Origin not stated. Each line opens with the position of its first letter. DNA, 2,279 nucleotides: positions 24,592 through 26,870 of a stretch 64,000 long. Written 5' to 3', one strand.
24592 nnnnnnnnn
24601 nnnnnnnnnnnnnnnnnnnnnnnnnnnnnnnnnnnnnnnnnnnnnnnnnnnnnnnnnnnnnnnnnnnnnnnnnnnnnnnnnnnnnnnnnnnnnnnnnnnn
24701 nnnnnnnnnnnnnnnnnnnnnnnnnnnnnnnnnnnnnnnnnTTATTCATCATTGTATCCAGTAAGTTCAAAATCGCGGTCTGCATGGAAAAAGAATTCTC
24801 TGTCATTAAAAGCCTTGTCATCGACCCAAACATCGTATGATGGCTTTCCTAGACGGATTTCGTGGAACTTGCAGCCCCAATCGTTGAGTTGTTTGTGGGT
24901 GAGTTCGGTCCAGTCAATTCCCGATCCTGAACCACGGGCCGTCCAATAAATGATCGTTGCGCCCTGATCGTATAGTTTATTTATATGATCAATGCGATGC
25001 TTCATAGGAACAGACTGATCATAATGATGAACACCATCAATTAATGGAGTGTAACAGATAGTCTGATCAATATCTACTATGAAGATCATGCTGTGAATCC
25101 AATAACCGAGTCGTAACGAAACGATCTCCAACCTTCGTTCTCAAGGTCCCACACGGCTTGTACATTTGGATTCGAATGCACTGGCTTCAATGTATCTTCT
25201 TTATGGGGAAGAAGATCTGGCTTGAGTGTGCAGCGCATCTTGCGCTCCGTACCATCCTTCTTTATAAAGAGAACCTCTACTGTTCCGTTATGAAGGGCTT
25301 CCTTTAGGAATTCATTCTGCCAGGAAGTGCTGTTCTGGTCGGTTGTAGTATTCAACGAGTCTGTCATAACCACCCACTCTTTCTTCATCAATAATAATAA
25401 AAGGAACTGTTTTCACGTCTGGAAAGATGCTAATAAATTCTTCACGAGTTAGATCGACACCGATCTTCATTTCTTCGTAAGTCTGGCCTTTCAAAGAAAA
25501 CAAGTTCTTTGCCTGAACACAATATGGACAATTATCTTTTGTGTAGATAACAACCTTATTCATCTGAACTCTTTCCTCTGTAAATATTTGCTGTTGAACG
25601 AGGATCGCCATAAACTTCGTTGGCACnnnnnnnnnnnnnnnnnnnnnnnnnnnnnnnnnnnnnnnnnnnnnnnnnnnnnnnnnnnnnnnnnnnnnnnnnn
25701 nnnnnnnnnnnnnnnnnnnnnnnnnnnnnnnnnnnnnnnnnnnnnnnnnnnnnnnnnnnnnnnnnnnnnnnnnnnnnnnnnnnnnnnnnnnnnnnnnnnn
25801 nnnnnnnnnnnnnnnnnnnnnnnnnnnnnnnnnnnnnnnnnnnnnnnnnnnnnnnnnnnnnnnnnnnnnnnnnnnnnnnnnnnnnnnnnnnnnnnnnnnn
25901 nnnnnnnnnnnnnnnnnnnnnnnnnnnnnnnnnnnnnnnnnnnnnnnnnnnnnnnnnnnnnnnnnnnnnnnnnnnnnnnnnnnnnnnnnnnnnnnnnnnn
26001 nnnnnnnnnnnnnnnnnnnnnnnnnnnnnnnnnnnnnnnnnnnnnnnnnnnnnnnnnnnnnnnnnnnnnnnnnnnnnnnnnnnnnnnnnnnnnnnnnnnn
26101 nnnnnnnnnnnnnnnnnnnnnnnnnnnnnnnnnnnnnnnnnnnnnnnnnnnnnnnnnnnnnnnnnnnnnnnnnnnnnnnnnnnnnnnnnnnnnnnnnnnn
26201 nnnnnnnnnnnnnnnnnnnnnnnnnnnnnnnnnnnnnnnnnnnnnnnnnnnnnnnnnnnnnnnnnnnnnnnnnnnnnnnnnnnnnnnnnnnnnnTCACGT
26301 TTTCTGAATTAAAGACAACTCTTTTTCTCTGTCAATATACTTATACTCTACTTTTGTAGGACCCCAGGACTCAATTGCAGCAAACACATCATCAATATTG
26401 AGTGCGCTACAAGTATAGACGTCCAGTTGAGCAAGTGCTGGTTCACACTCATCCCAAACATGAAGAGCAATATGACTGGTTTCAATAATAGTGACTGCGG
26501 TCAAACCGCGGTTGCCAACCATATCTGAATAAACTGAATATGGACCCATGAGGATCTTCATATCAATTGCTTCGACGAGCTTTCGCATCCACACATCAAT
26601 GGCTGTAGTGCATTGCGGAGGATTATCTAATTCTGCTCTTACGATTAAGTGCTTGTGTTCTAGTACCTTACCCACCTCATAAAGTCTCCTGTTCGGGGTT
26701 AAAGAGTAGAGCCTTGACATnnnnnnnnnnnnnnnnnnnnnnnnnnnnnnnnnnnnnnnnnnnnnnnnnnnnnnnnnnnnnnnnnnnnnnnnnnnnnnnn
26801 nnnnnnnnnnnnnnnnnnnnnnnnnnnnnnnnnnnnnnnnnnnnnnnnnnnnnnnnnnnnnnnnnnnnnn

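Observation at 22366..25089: Translationally coupled heptose-type activated-sugar cluster: SIS isomerase, GHMP kinase, GT1 glycosyltransferase and HAD phosphatase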

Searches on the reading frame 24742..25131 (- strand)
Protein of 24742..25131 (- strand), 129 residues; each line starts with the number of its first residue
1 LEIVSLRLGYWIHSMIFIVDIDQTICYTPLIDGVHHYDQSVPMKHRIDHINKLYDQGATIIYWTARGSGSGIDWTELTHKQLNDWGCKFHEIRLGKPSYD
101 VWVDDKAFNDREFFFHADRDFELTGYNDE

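Call 3: search_protein_families(library=pfam, proteins=[window:24742-25131:-], max_evalue=0.1)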
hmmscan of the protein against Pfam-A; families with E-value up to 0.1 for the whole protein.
window:24742-25131:- (129 aa): 0 families

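Call 4: search_protein_families(library=ncbifam, proteins=[window:24742-25131:-], max_evalue=0.1)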
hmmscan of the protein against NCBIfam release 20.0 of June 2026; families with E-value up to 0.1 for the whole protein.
window:24742-25131:- (129 aa): 1 family
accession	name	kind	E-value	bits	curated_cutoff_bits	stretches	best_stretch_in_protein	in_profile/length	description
TIGR01689.1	EcbF-BcbF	subfamily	0.0044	17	162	1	17-113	4-107/126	capsule biosynthesis phosphatase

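Call 5: search_protein_families(library=phrogs, proteins=[window:24742-25131:-], max_evalue=0.01)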
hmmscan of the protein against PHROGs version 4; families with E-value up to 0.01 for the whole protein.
window:24742-25131:- (129 aa): 2 families
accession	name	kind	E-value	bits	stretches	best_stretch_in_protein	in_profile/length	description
phrog_1238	-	moron, auxiliary metabolic gene and host takeover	6.5e-27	95.1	1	11-114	19-123/155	phosphoheptose isomerase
phrog_415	-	other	5.2e-07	30.6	1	13-98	20-117/218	polynucleotide kinase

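Call 30: search_solved_structures(query=window:24742-25089:-, max_evalue=1, show_alignments=3)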
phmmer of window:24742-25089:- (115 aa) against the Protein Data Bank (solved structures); distinct sequences matched with E-value up to 1: 5.
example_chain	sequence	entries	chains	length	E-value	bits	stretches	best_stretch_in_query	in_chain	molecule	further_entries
9iqw_A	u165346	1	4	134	1.4e-07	35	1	23-100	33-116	Capsule biosynthesis protein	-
4pwx_E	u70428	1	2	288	0.53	13.6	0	68-110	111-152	Golgi to ER traffic protein 4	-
3lku_A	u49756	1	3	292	0.55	13.6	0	68-110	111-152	UPF0363 protein YOR164C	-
2wpv_A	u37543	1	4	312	0.67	13.3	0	68-110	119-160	UPF0363 PROTEIN YOR164C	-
7ui0_H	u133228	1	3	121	0.68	13.3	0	46-67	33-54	HSV10-13 Fab Heavy chain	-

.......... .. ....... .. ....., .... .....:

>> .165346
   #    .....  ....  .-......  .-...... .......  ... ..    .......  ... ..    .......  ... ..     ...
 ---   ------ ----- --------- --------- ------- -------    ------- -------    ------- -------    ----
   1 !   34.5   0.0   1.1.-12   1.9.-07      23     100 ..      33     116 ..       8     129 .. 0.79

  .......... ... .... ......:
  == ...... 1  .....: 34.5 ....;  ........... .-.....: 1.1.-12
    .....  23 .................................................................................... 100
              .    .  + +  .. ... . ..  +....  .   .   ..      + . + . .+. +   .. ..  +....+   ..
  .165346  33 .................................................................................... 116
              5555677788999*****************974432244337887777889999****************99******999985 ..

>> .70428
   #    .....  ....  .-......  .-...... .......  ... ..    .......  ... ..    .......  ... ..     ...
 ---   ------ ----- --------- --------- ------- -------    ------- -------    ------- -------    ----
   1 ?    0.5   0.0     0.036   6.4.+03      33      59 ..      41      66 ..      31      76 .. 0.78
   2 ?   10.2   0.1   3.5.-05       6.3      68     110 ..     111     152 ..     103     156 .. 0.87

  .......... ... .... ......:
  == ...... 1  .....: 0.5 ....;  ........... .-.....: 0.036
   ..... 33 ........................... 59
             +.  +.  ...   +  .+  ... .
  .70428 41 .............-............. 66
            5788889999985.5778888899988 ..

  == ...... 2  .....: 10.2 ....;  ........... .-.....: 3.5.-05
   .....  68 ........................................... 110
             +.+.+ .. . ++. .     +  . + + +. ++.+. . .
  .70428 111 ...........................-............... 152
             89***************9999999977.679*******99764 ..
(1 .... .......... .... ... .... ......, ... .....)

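Call 34: search_dna_similar(query=window:24742-25089:-, collection=phages, mode=protein, max_rows=40, rows=spread)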
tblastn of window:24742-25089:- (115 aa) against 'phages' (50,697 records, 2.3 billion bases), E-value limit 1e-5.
Records with a match: 367; places in all: 369; records where one place covers at least 80% of the query: 150.
Best place of each record, by identity: <60% 367.
By first word of the organism name: Escherichia 174; Acinetobacter 57; Klebsiella 25; Synechococcus 23; Shigella 15; Enterobacter 9; Proteus 7; Enterobacteria 7; Marine 6; Prochlorococcus 6; and 20 more.
By host as written in the record: Escherichia coli 54; - 46; Acinetobacter baumannii 17; Escherichia coli O157:H7 13; Escherichia coli LF82 13; Klebsiella pneumoniae 11; Synechococcus sp. 9; Escherichia coli K-12 MG1655 6; and 121 more.
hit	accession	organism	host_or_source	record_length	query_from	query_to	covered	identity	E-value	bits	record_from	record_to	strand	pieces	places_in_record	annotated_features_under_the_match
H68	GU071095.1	Synechococcus phage S-SM2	Synechococcus sp. WH8017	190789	2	98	84%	54.0%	1e-27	110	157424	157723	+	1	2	phosphoheptose isomerase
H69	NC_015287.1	Synechococcus phage S-SSM7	Synechococcus sp. WH8109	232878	1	100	87%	46.8%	7e-20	89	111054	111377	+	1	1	phosphoheptose isomerase | cysteine dioxygenase | hypothetical protein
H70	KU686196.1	Synechococcus phage S-CAM1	Synechococcus sp.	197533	1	100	87%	44.4%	7e-20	89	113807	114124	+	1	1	phosphoheptose isomerase | putative carbohydrate kinase | putative nucleotidyltransferase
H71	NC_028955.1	Prochlorococcus phage P-TIM68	Prochlorococcus sp. MIT9515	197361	1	95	83%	44.3%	9e-18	82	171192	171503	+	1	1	phosphoheptose isomerase | cysteine dioxygenase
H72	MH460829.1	Acinetobacter phage vB_ApiM_fHyAci03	Acinetobacter pittii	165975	3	99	84%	42.7%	6e-11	63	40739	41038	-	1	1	hypothetical protein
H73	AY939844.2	Prochlorococcus phage P-SSM2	Prochlorococcus sp. NATL1A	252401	3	100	85%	41.4%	3e-16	78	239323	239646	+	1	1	phosphoheptose isomerase | putative carbohydrate kinase | putative nucleotidyltransferase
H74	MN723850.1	Acinetobacter phage vB_AbaM_Apostate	Acinetobacter baumannii strain KZ1100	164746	3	99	84%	41.7%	2e-10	62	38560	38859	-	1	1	putative polynucleotide kinase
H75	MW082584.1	Serratia phage 4S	Serratia marcescens IMBG291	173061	1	99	86%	40.0%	1e-10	62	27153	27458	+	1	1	capsule biosynthesis protein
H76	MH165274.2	Acinetobacter phage AM101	Acinetobacter baumannii LUH 3712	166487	3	99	84%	38.8%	1e-7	54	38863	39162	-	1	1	putative polynucleotide kinase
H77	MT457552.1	Shewanella phage Thanatos-1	water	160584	6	100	83%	39.2%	1e-9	59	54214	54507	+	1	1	hypothetical protein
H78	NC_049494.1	Acinetobacter phage vB_AbaM_PhT2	Acinetobacter baumannii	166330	3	99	84%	37.9%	2e-7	54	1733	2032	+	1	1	phosphoheptose isomerase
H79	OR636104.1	Acinetobacter phage Tonic CPL00239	Acinetobacter baumannii NCTC 13240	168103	3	99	84%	37.9%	9e-7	51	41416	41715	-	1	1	phosphoheptose isomerase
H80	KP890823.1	Proteus phage vB_PmiM_Pm5461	Proteus mirabilis 417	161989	2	99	85%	36.5%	4e-6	49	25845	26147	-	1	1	hypothetical protein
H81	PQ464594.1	Erwinia phage Gravdalen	Erwinia aphidicola N2_6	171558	1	99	86%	35.2%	5e-6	49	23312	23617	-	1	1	phosphoheptose isomerase | hypothetical protein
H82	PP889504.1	Klebsiella phage phi1_146055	Klebsiella pneumoniae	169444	6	99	82%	37.0%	1e-6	51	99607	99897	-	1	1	phosphoheptose isomerase | hypothetical protein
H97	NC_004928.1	Escherichia phage RB69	Escherichia coli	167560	28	99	63%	38.5%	4e-6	49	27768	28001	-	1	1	phosphoheptose isomerase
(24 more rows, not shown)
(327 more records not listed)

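Call 35: get_annotated_region(hit=H97, flank=6000)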
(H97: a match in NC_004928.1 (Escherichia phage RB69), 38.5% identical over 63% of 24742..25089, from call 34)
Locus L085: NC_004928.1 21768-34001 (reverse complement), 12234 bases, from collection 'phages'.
description: Enterobacteria phage RB69, complete genome.
organism: Escherichia phage RB69 (NCBI taxid 12353)
taxonomy: Viruses; Duplodnaviria; Heunggongvirae; Uroviricota; Caudoviricetes; Straboviridae; Tevenvirinae; Mosigvirus; Mosigvirus RB69
host: Escherichia coli; source: -; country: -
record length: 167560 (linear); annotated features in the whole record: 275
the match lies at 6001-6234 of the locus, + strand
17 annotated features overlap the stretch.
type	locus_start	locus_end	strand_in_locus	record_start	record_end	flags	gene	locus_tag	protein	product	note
CDS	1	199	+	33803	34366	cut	62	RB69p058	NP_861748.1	clamp loader small subunit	gp62; clamp loader is formed by heterodimer of gp44 and gp62; clamp loader forms a complex with gp45 (clamp) in the ...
CDS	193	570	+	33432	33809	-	regA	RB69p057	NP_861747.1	translation repressor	regulates translation of mRNAs for DNA replication proteins and other early gene products; RegA; binds mRNA and ...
CDS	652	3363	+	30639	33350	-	43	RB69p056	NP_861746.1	DNA polymerase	core DNA polymerase of replisome, DNA polymerase B, 3'-5' exonuclease; possesses DNA synthesis, 3' to 5' exonuclease ...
CDS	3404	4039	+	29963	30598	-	-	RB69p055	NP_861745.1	arabinose 5-phosphate isomerase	similar to bacterial polysialic acid capsular expression protein GutQ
CDS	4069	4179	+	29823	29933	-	-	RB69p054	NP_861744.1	RB69ORF054c hypothetical protein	similar to T4 42-imm intercistronic region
CDS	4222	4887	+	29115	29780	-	-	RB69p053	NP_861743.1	RB69ORF053c hypothetical protein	similar to mannose-1-P guanyltransferase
CDS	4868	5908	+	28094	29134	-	-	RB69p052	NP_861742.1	RB69ORF052c hypothetical protein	-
CDS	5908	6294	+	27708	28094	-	-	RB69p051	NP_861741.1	phosphoheptose isomerase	-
CDS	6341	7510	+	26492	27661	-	-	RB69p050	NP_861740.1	peptidase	-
CDS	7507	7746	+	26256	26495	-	-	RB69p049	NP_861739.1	RB69ORF049c hypothetical protein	-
CDS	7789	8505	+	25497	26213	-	-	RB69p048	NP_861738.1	RB69ORF048c hypothetical protein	similar to dCMP hydroxymethylase, td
CDS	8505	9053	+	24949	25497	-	-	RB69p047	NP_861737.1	RB69ORF047c hypothetical protein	-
CDS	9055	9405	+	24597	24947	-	-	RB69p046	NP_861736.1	RB69ORF046c hypothetical protein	-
CDS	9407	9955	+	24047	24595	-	-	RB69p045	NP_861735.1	thymidylate kinase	-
CDS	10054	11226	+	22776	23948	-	uvsX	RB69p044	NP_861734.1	DNA repair protein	RecA-like recombination protein, DNA-dependent ATPase; similar to T4 accession AAD42669; T4 gene synonym: fdsA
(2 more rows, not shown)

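Call 65: find_homologous_proteins(query=window:24742-25089:-, max_evalue=0.001)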
Query window:24742-25089:- (115 aa): 800 proteins with E <= 0.001 among 802 candidates; the best 120 are listed.
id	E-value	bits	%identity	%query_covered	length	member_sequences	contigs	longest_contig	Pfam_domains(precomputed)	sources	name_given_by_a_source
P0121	7.1e-77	274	100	100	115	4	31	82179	-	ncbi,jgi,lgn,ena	jgi:hypothetical protein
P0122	4.1e-57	210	77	100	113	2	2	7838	-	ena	-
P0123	4.3e-57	210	77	100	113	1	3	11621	-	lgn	-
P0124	4.9e-57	209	77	100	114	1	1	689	-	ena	-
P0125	1.6e-56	208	81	92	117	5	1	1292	-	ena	-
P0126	5.4e-56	206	79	100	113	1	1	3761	-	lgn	-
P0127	6.3e-55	203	76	92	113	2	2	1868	-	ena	-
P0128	1.0e-54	202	80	87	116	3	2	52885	-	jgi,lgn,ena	jgi:hypothetical protein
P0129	1.1e-54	202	79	93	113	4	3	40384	-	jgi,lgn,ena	-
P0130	2.6e-54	201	78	93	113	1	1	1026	-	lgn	-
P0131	2.7e-54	201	73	98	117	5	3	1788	-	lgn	-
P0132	5.0e-54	200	74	100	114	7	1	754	-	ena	-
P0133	5.6e-54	200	77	93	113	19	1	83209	-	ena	-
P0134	5.7e-54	200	79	93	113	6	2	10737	-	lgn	-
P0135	6.2e-54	199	80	91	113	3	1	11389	-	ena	-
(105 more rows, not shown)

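Call 82: predict_structure(alignment_id=A3)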
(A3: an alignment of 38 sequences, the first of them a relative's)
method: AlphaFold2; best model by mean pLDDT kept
length: 115 residues; sequences in the alignment: 38
mean_pLDDT: 90.7   pTM: 0.83
mean pLDDT of the five models: 90.7, 89.8, 89.7, 89.3, 89.3
residues with pLDDT >= 90: 85; 70-90: 25; 50-70: 5; < 50: 0
segments of 3 or more residues with pLDDT < 50: none
pLDDT, mean of each block of 10 residues (from residue 1): 95 93 94 97 96 79 95 95 87 94 89 58
secondary structure, 60 per line:
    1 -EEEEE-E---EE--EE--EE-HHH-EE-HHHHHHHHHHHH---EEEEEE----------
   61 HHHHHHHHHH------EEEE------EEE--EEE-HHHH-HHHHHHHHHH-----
elements in order: E2-6 H30-41 E45-50 H61-70 E77-80 E87-89 E92-94 H96-99 H101-110

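Call 84: fold_search(model_id=the predicted structure, library=pdb)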
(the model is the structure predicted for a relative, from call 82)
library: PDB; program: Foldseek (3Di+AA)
matches with E <= 10: 841; with E <= 0.001: 5
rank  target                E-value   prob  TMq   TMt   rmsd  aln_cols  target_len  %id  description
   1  9iqw_A                3.1e-06  1.00  0.66  0.62   5.5       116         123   32  phage HY126 encoded D-arabinose 1,5-diphosphate phosphatase AfhF (released 2025-07-16)
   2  9iqw_E                3.6e-06  1.00  0.63  0.57   5.9       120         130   31  phage HY126 encoded D-arabinose 1,5-diphosphate phosphatase AfhF (released 2025-07-16)
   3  9iqw_B                4.1e-06  1.00  0.66  0.57   5.5       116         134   32  phage HY126 encoded D-arabinose 1,5-diphosphate phosphatase AfhF (released 2025-07-16)
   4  1xpj_B                1.7e-04  1.00  0.66  0.62   7.1       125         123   22  Crystal Structure of MCSG Target APC26283 from Vibrio cholerae (released 2004-10-19)
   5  1xpj_A                4.4e-04  1.00  0.65  0.61   7.6       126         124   22  Crystal Structure of MCSG Target APC26283 from Vibrio cholerae (released 2004-10-19)
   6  4xru_D                9.7e-03  0.99  0.51  0.22   7.1       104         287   19  Structure of Pnkp1/Rnl/Hen1 complex (released 2015-04-22)
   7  4xru_A                3.7e-02  0.99  0.54  0.23   7.4       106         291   18  Structure of Pnkp1/Rnl/Hen1 complex (released 2015-04-22)
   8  5uj0_B                4.5e-02  0.97  0.55  0.45   7.1       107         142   20  Structure of T4Pnkp 3' phosphatase covalently bound to BeF3 (released 2017-02-08)
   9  1rc8_A                7.2e-02  0.97  0.53  0.22   7.4       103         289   17  T4 Polynucleotide Kinase bound to 5'-GTCAC-3' ssDNA (released 2004-02-17)
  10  3e81_A                1.0e-01  0.57  0.38  0.28  11.3       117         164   15  Structure-function Analysis of 2-Keto-3-deoxy-D-glycero-D-galacto-nononate-9-phosphate (KDN) Phosphatase Defines a New (released 2008-11-04)
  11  4lhv_D                1.2e-01  0.13  0.23  0.19  14.5       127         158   13  Crystal structure of Rab8 in its inactive GDP-bound form (released 2013-10-09)
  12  4hgo_D                1.2e-01  0.57  0.40  0.30  11.3       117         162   17  2-keto-3-deoxy-D-glycero-D-galactonononate-9-phosphate phosphohydrolase from Bacteroides thetaiotaomicron in complex w (released 2013-08-21)
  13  4hgr_A                1.4e-01  0.54  0.39  0.29  11.3       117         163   16  Crystal structure of E56A/K67A mutant of 2-keto-3-deoxy-D-glycero-D-galactonononate-9-phosphate phosphohydrolase from  (released 2013-08-21)
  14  1k1e_H                1.5e-01  0.69  0.39  0.28   5.2        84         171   24  Structure Of the cobalt-bound form of the deoxy-D-mannose-octulosonate 8-phosphate phosphatase (YrbI) From Haemophilus (released 2002-02-27)
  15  4hgo_A                1.5e-01  0.54  0.40  0.29  11.4       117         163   17  2-keto-3-deoxy-D-glycero-D-galactonononate-9-phosphate phosphohydrolase from Bacteroides thetaiotaomicron in complex w (released 2013-08-21)
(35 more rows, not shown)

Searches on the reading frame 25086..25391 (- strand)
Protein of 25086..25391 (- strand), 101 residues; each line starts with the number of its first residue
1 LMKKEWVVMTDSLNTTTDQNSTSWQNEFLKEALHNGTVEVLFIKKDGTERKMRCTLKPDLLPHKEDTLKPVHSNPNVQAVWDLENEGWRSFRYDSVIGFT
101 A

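Call 15: search_protein_families(library=pfam, proteins=[window:25086-25391:-], max_evalue=0.001)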
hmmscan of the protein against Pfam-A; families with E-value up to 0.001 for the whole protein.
window:25086-25391:- (101 aa): 1 family
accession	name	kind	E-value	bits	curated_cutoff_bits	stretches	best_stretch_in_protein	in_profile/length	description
PF10902.13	WYL_2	-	5.4e-15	55.9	26.7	1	28-95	3-72/74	WYL_2, Sm-like SH3 beta-barrel fold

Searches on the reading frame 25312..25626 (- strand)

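Call 15: search_protein_families(library=pfam, proteins=[window:25312-25626:-], max_evalue=0.001)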
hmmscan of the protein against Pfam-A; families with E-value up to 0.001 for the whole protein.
window:25312-25626:- (104 aa): 2 families
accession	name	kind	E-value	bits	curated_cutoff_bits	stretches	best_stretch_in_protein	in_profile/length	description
PF00462.30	Glutaredoxin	-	9.8e-12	45.3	22.9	1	25-84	1-60/60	Glutaredoxin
PF13417.12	GST_N_3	-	3.6e-05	24.5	22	1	28-93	2-66/75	Glutathione S-transferase, N-terminal domain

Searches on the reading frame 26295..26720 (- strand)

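Call 15: search_protein_families(library=pfam, proteins=[window:26295-26720:-], max_evalue=0.001)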
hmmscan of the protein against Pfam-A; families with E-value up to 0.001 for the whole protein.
window:26295-26720:- (141 aa): 1 family
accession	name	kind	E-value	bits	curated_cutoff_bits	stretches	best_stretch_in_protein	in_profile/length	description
PF02675.21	AdoMet_dc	-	5.7e-13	49.6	25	1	40-131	19-106/107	S-adenosylmethionine decarboxylase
